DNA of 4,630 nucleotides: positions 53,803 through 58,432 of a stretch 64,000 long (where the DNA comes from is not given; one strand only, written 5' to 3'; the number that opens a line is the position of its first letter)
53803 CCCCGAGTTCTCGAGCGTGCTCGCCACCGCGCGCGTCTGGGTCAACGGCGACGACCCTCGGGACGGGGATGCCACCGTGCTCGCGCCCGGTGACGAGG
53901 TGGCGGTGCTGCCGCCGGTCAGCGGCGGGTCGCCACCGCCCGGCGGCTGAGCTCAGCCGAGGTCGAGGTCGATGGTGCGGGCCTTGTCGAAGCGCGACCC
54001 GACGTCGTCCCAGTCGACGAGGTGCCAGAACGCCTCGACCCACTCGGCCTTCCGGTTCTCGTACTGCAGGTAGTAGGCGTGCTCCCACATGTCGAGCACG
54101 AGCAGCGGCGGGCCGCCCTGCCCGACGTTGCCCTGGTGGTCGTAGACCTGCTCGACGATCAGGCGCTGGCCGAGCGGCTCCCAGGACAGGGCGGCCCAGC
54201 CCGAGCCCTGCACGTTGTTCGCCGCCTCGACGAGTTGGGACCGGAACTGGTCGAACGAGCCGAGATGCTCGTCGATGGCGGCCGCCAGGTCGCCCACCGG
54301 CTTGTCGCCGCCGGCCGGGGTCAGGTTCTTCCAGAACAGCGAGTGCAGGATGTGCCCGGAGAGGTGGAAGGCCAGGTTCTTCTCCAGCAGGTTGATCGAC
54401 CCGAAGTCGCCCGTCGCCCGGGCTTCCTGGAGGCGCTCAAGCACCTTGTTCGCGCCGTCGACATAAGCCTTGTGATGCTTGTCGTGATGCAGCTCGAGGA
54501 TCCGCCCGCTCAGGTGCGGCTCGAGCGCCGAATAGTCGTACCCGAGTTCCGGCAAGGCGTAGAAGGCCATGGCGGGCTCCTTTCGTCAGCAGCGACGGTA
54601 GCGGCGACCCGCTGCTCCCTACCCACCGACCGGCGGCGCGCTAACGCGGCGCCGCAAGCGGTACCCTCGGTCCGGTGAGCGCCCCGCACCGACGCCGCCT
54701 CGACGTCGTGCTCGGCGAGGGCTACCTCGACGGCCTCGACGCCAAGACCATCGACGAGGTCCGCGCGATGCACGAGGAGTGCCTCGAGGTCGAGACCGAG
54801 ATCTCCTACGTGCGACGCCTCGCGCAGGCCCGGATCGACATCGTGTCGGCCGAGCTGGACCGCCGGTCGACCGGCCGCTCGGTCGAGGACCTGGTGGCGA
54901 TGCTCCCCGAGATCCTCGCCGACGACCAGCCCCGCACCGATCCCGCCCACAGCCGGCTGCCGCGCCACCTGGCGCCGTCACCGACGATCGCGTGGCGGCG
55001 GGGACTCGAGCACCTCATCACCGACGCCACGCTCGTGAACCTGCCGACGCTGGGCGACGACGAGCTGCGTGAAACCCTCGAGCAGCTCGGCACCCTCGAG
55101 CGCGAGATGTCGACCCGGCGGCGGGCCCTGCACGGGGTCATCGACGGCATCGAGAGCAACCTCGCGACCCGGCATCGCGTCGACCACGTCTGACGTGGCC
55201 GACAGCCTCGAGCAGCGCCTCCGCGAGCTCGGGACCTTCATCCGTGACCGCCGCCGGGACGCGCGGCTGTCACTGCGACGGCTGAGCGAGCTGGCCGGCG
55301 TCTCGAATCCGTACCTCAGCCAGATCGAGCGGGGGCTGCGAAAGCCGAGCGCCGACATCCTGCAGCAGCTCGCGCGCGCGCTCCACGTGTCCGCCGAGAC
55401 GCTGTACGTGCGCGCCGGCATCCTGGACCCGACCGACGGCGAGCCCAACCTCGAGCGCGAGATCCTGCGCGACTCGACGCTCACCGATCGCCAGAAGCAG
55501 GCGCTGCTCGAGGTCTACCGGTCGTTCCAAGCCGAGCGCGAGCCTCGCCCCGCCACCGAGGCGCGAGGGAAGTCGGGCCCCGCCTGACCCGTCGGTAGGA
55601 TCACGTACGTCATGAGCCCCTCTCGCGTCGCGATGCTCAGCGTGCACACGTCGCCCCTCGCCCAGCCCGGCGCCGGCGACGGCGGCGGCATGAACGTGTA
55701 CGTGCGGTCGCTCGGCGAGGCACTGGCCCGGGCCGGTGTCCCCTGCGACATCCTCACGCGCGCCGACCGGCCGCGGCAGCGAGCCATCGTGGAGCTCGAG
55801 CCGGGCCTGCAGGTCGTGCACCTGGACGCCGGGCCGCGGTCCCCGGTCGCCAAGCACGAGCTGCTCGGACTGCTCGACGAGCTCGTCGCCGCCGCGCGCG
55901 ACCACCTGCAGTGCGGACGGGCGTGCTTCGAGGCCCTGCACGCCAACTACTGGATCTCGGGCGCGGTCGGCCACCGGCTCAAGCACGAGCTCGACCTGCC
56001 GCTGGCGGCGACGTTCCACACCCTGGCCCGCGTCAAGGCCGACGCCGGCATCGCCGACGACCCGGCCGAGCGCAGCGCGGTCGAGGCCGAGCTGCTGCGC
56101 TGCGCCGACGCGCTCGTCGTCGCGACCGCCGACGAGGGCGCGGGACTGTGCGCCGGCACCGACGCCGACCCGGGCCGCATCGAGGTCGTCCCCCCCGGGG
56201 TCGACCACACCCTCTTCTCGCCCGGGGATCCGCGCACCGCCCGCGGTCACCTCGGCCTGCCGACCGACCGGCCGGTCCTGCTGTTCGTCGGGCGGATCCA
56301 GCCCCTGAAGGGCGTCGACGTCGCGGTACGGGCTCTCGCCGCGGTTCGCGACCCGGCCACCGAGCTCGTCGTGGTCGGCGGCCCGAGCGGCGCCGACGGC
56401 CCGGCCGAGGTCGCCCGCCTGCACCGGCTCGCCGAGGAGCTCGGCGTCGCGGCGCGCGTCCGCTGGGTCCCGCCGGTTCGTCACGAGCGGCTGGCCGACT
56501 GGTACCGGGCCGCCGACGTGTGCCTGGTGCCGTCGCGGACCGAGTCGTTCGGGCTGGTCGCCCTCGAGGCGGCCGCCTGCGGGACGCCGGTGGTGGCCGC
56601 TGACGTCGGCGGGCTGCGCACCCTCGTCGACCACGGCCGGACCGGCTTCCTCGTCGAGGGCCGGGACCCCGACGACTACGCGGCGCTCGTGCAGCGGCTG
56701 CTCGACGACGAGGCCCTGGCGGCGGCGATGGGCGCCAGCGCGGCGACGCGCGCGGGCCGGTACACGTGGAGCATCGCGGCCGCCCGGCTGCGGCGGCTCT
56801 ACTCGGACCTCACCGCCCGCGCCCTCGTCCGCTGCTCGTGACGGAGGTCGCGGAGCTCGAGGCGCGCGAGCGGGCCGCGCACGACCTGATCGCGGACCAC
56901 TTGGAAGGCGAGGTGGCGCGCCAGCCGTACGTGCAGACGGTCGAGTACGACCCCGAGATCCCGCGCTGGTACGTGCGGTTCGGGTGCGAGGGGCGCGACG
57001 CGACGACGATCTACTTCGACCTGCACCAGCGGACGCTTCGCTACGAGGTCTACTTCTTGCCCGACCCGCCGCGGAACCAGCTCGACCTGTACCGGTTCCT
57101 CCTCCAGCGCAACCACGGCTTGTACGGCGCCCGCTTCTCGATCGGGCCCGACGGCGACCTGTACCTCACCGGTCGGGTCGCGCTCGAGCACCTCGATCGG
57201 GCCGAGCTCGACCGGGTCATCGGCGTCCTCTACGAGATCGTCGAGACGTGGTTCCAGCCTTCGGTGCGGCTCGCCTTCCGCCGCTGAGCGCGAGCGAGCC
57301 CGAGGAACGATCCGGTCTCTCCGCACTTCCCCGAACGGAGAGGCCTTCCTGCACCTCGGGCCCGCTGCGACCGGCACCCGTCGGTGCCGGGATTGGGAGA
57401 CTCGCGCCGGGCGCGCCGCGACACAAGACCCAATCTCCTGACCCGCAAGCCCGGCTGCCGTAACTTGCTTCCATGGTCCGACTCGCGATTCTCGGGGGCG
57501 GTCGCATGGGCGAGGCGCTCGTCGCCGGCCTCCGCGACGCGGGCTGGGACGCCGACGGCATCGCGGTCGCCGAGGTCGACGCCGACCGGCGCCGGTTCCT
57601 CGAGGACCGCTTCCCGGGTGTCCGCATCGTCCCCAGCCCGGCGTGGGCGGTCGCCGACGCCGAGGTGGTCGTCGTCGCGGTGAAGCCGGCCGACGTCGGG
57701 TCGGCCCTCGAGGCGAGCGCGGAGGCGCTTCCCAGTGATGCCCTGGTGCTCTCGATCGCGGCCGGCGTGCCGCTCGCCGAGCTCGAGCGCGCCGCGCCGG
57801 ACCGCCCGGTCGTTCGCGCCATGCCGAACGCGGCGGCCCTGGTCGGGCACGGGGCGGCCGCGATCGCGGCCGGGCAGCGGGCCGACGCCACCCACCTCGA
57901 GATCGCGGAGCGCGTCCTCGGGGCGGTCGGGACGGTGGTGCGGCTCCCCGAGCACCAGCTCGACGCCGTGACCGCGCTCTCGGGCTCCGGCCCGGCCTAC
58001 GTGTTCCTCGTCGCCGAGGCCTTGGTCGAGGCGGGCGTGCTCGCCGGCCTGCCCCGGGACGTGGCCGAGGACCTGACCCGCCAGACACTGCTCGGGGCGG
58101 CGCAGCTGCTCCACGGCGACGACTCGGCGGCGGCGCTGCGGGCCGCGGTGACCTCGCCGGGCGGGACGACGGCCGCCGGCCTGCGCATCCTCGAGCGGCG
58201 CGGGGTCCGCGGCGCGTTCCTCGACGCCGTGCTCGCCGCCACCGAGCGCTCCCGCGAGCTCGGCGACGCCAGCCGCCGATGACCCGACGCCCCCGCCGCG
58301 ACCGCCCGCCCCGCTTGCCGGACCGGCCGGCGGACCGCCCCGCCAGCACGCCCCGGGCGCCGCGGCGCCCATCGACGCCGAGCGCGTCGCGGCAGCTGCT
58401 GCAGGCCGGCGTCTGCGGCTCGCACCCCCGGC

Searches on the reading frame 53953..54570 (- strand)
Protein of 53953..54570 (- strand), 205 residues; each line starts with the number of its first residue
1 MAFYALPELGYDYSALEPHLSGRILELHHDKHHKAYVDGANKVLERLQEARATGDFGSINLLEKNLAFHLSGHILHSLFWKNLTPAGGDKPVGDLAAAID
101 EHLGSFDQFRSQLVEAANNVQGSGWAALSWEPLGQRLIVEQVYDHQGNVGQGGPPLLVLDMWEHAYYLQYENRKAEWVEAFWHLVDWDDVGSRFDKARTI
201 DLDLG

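Call 89: search_protein_families(library=pfam, proteins=[window:53953-54570:-], max_evalue=0.00001)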
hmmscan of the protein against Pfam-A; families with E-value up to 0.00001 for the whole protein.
window:53953-54570:- (205 aa): 2 families
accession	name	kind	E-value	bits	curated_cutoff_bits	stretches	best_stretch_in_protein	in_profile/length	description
PF02777.23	Sod_Fe_C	-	4.1e-33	113.9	20.9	1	92-192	2-101/102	Iron/manganese superoxide dismutases, C-terminal domain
PF00081.27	Sod_Fe_N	-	8e-31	106.8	27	1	4-83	2-81/82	Iron/manganese superoxide dismutases, alpha-hairpin domain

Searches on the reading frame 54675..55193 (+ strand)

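Call 89: search_protein_families(library=pfam, proteins=[window:54675-55193:+], max_evalue=0.00001)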
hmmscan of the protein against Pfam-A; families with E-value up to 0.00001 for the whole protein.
window:54675-55193:+ (172 aa): 1 family
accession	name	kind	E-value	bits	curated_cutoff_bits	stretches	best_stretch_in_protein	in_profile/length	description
PF22802.1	RsiG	-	5.5e-26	90.5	27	2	17-81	3-65/65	RsiG-like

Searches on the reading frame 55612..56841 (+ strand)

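Call 71: search_protein_families(library=pfam, proteins=[window:55612-56841:+], max_evalue=0.00001)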
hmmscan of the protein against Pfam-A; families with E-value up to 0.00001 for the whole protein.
window:55612-56841:+ (409 aa): 6 families
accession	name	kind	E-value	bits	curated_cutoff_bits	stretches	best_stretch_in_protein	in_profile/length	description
PF00534.26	Glycos_transf_1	-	2.1e-42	145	26.4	1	210-378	5-170/172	Glycosyl transferases group 1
PF13692.12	Glyco_trans_1_4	-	9.7e-39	133.3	27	1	220-366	1-142/142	Glycosyl transferases group 1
PF20706.3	GT4-conflict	-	1.3e-24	87.3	26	1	131-393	109-385/385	Family 4 Glycosyltransferase in conflict systems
PF13579.12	Glyco_trans_4_4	-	1.3e-21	78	29.7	1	25-196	1-158/158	Glycosyl transferase 4-like domain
PF13439.12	Glyco_transf_4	-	1.8e-19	70.9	28.5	1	25-199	2-168/170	Glycosyltransferase Family 4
PF13524.12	Glyco_trans_1_2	-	1.2e-11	45.2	25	1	276-387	27-136/144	Glycosyl transferase-like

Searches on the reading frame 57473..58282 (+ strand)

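Call 71: search_protein_families(library=pfam, proteins=[window:57473-58282:+], max_evalue=0.00001)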
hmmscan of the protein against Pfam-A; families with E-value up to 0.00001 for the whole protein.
window:57473-58282:+ (269 aa): 3 families
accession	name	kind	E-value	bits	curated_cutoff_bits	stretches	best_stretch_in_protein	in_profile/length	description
PF14748.11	P5CR_dimer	-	9.7e-39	132.3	25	1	160-263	1-105/105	Pyrroline-5-carboxylate reductase dimerisation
PF03807.23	F420_oxidored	-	6.5e-14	52.7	21.6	1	3-98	1-94/94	NADP oxidoreductase coenzyme F420-dependent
PF02558.23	ApbA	-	1.2e-06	28.7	22.2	1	5-114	2-119/150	Ketopantoate reductase PanE/ApbA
